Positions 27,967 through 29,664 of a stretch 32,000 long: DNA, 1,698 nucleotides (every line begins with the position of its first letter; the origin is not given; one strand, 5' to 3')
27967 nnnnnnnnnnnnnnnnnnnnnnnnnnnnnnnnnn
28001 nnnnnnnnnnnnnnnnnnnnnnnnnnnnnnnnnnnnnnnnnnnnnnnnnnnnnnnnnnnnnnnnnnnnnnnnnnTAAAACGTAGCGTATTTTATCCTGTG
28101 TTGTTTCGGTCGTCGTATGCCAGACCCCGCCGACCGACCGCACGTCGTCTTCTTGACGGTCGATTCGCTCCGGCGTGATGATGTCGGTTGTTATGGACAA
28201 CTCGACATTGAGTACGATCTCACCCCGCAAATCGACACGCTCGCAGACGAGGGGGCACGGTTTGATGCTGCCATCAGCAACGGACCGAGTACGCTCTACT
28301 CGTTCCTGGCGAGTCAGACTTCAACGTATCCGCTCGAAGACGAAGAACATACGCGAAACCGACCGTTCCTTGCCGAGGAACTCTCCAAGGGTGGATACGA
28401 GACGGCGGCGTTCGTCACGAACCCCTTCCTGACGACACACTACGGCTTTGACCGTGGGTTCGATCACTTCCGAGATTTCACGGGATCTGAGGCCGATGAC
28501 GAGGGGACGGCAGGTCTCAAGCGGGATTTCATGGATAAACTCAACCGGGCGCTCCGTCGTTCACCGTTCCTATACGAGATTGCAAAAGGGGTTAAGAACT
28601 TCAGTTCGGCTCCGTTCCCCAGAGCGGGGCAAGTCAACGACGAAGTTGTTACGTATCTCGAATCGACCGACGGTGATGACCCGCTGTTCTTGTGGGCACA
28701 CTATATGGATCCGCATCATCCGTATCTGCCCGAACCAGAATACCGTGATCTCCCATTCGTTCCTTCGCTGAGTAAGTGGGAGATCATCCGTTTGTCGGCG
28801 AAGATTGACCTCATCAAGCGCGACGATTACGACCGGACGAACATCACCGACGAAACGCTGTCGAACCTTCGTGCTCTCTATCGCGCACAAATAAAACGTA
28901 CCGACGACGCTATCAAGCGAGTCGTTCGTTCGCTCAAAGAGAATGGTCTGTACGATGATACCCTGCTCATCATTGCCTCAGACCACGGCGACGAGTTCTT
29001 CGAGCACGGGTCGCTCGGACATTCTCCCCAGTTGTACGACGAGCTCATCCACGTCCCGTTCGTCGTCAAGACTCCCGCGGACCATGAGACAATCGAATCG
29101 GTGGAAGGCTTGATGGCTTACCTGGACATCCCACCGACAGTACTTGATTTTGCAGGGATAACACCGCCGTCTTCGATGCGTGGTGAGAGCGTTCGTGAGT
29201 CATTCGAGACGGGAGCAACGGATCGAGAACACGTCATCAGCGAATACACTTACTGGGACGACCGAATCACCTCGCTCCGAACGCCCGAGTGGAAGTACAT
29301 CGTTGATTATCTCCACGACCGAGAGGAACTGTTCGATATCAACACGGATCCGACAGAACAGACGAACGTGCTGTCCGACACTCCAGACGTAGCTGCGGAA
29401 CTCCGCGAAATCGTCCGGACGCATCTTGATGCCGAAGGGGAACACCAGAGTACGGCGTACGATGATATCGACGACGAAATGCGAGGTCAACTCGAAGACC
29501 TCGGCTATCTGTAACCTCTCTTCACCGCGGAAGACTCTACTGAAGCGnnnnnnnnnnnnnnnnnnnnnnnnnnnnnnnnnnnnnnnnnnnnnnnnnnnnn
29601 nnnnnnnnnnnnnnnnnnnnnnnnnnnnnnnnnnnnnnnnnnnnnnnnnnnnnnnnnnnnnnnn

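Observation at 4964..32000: aglB-anchored glycosylation island whose enzyme set matches no characterised archaeal N-glycan pathway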

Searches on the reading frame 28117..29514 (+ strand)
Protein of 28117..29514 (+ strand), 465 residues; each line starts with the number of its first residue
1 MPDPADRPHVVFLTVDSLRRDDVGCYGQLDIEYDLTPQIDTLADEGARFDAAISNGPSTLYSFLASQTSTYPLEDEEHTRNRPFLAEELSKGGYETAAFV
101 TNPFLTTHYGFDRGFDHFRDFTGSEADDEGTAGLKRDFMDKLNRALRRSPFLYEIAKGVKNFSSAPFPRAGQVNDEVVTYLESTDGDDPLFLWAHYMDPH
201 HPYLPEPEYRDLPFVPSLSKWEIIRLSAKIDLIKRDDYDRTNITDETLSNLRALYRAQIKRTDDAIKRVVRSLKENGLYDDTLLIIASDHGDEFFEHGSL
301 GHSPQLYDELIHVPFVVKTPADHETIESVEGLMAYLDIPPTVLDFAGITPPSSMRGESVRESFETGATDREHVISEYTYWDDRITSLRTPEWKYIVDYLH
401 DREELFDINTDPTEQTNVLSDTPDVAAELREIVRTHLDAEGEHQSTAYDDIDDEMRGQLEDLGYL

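Call 4: search_protein_families(library=pfam, proteins=[window:28117-29514:+])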
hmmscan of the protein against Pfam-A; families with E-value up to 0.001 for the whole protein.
window:28117-29514:+ (465 aa): 3 families
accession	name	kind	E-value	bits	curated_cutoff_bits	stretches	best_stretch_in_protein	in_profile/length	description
PF00884.28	Sulfatase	-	1.8e-39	136.3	25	1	8-348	1-301/301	Sulfatase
PF16347.10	SGSH_C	-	8.7e-16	58.9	29.3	1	306-426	11-141/154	N-sulphoglucosamine sulphohydrolase, C-terminal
PF01663.27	Phosphodiest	-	3.3e-08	33.9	23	1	172-291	158-220/342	Type I phosphodiesterase / nucleotide pyrophosphatase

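Call 6: search_protein_families(library=ncbifam, proteins=[window:28117-29514:+])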
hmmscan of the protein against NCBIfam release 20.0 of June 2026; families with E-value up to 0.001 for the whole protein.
window:28117-29514:+ (465 aa): 8 families
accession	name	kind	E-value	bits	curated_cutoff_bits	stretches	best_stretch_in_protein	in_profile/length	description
NF010322.0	PRK13759.1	equivalog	4.3e-48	164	481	1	6-437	5-457/486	arylsulfatase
TIGR03417.1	chol_sulfatase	equivalog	7.9e-29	100.9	433.45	1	186-433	181-433/500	choline-sulfatase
NF045661.1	HdlasePehA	equivalog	8.3e-25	87.4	900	1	234-440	263-485/506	phosphoric/sulfuric ester hydrolase PehA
NF052527.1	Mn_arylsulf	exception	2.1e-23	83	850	1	173-421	183-434/479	manganese-dependent arylsulfatase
NF038282.1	LapC_YejM_PbgA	exception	4.1e-06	25.4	825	1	247-337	406-491/584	LPS biosynthesis-modulating metalloenzyme YejM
NF053595.1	LptchSynLtaSGpos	equivalog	7e-06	24.9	970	1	254-349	429-529/626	lipoteichoic acid synthase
TIGR01307.1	pgm_bpd_ind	equivalog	0.00025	19.6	330.65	1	259-359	411-503/504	2,3-bisphosphoglycerate-independent phosphoglycerate mutase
NF038075.1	fam_STM4013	hypoth_equivalog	0.00026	20.5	250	0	255-315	200-256/261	STM4013/SEN3800 family hydrolase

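Call 18: find_encoding_contigs(protein=window:28117-29514:+, flank=10000, max_places=4)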
Protein window:28117-29514:+ (465 aa): 6 contigs read that carry it; 4 places shown.
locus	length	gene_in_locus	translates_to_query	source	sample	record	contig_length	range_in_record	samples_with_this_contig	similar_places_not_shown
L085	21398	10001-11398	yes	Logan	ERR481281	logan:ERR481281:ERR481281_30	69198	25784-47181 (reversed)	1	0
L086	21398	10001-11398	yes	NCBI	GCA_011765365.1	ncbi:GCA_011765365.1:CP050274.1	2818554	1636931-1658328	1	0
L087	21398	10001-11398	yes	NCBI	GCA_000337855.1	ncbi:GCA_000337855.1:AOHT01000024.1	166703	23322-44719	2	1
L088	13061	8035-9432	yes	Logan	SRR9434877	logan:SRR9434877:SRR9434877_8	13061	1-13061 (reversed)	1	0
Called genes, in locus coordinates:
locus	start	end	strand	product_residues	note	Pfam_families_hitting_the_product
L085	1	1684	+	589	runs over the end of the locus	-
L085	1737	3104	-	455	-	PF05935:Arylsulfotrans, PF14269:Arylsulfotran_2, PF13360:PQQ_2 (weak)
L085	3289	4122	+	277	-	PF05050:Methyltransf_21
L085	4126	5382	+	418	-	PF09594:GT87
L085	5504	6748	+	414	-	PF09594:GT87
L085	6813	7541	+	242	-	PF00535:Glycos_transf_2 (weak)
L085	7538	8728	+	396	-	PF13439:Glyco_transf_4, PF13579:Glyco_trans_4_4, PF20706:GT4-conflict, PF00534:Glycos_transf_1, PF13692:Glyco_trans_1_4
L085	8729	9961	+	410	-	PF13439:Glyco_transf_4, PF13579:Glyco_trans_4_4, PF20706:GT4-conflict (weak), PF00534:Glycos_transf_1, PF13692:Glyco_trans_1_4, PF13524:Glyco_trans_1_2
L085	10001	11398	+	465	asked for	PF00884:Sulfatase, PF01663:Phosphodiest (weak), PF16347:SGSH_C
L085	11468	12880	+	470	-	PF00884:Sulfatase, PF01663:Phosphodiest (weak), PF16347:SGSH_C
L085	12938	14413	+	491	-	PF01943:Polysacc_synt (weak), PF13440:Polysacc_synt_3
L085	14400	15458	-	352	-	PF13439:Glyco_transf_4, PF13477:Glyco_trans_4_2 (weak), PF13579:Glyco_trans_4_4, PF20706:GT4-conflict, PF00534:Glycos_transf_1, PF13692:Glyco_trans_1_4, PF13524:Glyco_trans_1_2 (weak)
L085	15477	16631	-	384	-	PF13506:Glyco_transf_21, PF13641:Glyco_tranf_2_3, PF00535:Glycos_transf_2, PF13632:Glyco_trans_2_3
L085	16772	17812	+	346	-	PF00535:Glycos_transf_2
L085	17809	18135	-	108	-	-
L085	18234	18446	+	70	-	-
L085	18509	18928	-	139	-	PF26422:Halo_JAB_MPN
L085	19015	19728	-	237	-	-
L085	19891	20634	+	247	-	PF00903:Glyoxalase (faint), PF13468:Glyoxalase_3 (faint), PF22677:Ble-like_N (faint)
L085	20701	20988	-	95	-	PF19091:DUF5779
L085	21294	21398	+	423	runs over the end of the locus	PF00682:HMGL-like, PF22617:HCS_D2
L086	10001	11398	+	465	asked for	PF00884:Sulfatase, PF01663:Phosphodiest (weak), PF16347:SGSH_C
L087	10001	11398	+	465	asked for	PF00884:Sulfatase, PF01663:Phosphodiest (weak), PF16347:SGSH_C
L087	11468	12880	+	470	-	PF00884:Sulfatase, PF01663:Phosphodiest (weak), PF16347:SGSH_C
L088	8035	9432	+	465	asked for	PF00884:Sulfatase, PF01663:Phosphodiest (weak), PF16347:SGSH_C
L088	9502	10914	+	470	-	PF00884:Sulfatase, PF01663:Phosphodiest (weak), PF16347:SGSH_C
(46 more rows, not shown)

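Call 44: search_protein_families(library=ncbifam, proteins=[L085:12938-14413:+, L085:14400-15458:-, L085:15477-16631:-, L085:16772-17812:+], max_evalue=0.00001)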
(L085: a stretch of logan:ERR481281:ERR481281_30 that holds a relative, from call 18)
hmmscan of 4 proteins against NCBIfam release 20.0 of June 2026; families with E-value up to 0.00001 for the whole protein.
L085:12938-14413:+ (491 aa): 1 family
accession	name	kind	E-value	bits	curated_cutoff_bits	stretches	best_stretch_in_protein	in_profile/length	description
NF007773.0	PRK10459.1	equivalog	9.7e-11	41.3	273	1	19-471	15-475/492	MOP flippase family protein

L085:14400-15458:- (352 aa): 37 families (the best 25 are shown)
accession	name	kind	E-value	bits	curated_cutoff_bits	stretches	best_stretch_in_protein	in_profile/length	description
TIGR04047.1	MSMEG_0565_glyc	hypoth_equivalog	7.6e-34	117.4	259.85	1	15-337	13-355/373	MSMEG_0565 family glycosyltransferase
NF041010.1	glycosy_Agl16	equivalog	1.4e-28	99.8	575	1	1-301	1-298/352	glycosylation protein Agl16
NF046085.1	XrtY_assoc_Gly1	equivalog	1.2e-21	77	400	1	1-328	1-354/387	XrtY-associated glycosyltransferase XYAG1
TIGR02149.1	glgA_Coryne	subfamily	7.5e-21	74.7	302.4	1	1-300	1-325/391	glycogen synthase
NF038295.1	EPS_HpsP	equivalog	4.3e-19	68.8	550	1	2-329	1-358/388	hormogonium polysaccharide biosynthesis glycosyltransferase HpsP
TIGR03999.1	thiol_BshA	equivalog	7.9e-19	67.8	273.7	1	22-300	19-314/375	N-acetyl-alpha-D-glucosaminyl L-malate synthase BshA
NF041876.1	EPS_EpsE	equivalog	9.6e-19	67.9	400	1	153-330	177-368/389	exopolysaccharide biosynthesis GT4 family glycosyltransferase EpsE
TIGR02095.1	glgA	subfamily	9.4e-17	60.8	328.45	1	184-322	292-440/477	glycogen/starch synthase, ADP-glucose type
NF047684.1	TeichurnBiosyTuaC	equivalog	5.3e-16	58.5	550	1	116-329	140-360/391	teichuronic acid biosynthesis protein TuaC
TIGR04157.1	glyco_rSAM_CFB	subfamily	1.9e-15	56.8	400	1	138-303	166-345/406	TIGR04157 family glycosyltransferase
TIGR03088.1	stp2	hypoth_equivalog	6.1e-15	55.1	409.05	1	13-300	12-314/374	TIGR03088 family PEP-CTERM/XrtA system glycosyltransferase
NF053513.1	Gtran_IagA_BgsA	equivalog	1.6e-14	53.7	460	1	140-305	104-283/333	LTA glycolipid anchor biosynthesis glycosyltransferase, IagA/BgsA family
NF053787.1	GlcN_PG_synth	equivalog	6.5e-14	51.5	480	1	185-346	196-358/361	N-acetylglucosaminyl phosphatidylglycerol synthase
NF049988.1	MGlcDAGSynMgs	equivalog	6.6e-14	52.1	400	1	1-292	1-323/398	alpha-monoglucosyldiacylglycerol synthase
TIGR03449.1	mycothiol_MshA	equivalog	7.1e-14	51.5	462.5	1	14-328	20-374/406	D-inositol-3-phosphate glycosyltransferase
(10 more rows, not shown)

L085:15477-16631:- (384 aa): 20 families
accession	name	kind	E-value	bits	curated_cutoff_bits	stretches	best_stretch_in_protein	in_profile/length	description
TIGR03937.1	PgaC_IcaA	equivalog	1.3e-19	70.5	422.3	1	26-240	24-243/407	poly-beta-1,6-N-acetyl-D-glucosamine synthase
TIGR03472.1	HpnI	equivalog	6.5e-17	61.4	310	1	10-164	5-160/373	bacteriohopanetetrol glucosamine biosynthesis glycosyltransferase HpnI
TIGR03111.1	glyc2_xrt_Gpos1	hypoth_equivalog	1e-15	57.5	363.95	1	44-268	46-287/439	TIGR03111 family XrtG-associated glycosyltransferase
TIGR03965.1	mycofact_glyco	equivalog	1.6e-15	56.9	280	1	39-168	67-192/467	mycofactocin biosynthesis glycosyltransferase MftF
NF038299.1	EPS_HpsN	equivalog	1.7e-12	46.9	425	1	47-172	1-124/317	hormogonium polysaccharide biosynthesis glycosyltransferase HpsN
TIGR04242.1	nodulat_NodC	equivalog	2.2e-11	43.4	550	1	40-166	41-167/395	chitooligosaccharide synthase NodC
NF041875.1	EPS_EpsD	equivalog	2.7e-11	43.5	370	1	49-155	1-104/325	exopolysaccharide biosynthesis glycosyltransferase EpsD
NF041865.1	EpsU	equivalog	4.4e-11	42.4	700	1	15-157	9-149/394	exopolysaccharide biosynthesis GT2 family glycosyltransferase EpsU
NF041391.1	DPhHxTase_Halo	equivalog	4.1e-10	39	375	1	55-151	3-89/213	dolichyl-phosphate hexose transferase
NF053846.1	glyco_with_XrtP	equivalog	2.1e-09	36.6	520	1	15-163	8-168/440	XrtP-associated glycosyltransferase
NF047683.1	TeichurnBiosyTuaG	equivalog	4e-09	36.5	400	1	44-149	3-105/252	teichuronic acid biosynthesis protein TuaG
TIGR03030.1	CelA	equivalog_domain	3.9e-08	31.8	699.1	1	41-91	124-176/714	UDP-forming cellulose synthase catalytic subunit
NF053739.1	GlytfEpsEBac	equivalog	7.4e-08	31.7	450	1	47-151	1-103/265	glycosyltransferase EpsE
NF008558.0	PRK11498.1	equivalog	8.9e-08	30.5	992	1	39-141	266-363/872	UDP-forming cellulose synthase catalytic subunit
NF010496.0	PRK13915.1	equivalog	1.4e-07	30.9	262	1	42-143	26-129/307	glucosyl-3-phosphoglycerate synthase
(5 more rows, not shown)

L085:16772-17812:+ (346 aa): 8 families
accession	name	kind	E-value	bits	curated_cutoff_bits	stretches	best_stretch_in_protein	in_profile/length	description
TIGR04182.1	glyco_TIGR04182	equivalog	1.9e-135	450.9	325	1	5-298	1-293/293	S-layer glycoprotein N-glycosyltransferase AglJ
NF041391.1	DPhHxTase_Halo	equivalog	1.6e-30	105.7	375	1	12-214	3-201/213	dolichyl-phosphate hexose transferase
NF058614.1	PPMAGASynPpgS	equivalog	7.8e-20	71.3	370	1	5-183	1-185/226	polyprenyl-phospho-N-acetylgalactosaminyl synthase PpgS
TIGR04283.1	glyco_like_mftF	equivalog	4.7e-10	39.4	182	1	7-140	2-135/221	TIGR04283 family arsenosugar biosynthesis glycosyltransferase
NF010496.0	PRK13915.1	equivalog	8.3e-10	38.2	262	1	5-60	32-92/307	glucosyl-3-phosphoglycerate synthase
TIGR03937.1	PgaC_IcaA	equivalog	1.2e-08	34.4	422.3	1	2-103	43-151/407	poly-beta-1,6-N-acetyl-D-glucosamine synthase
NF047588.1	GlcsyltransPgfSStrep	equivalog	5.7e-07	29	500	0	6-159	3-163/308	glycosyltransferase PgfS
NF007986.1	PRK10714.1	equivalog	1.2e-06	27.8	529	1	4-293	6-299/316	undecaprenyl-phosphate 4-deoxy-4-formamido-L-arabinose transferase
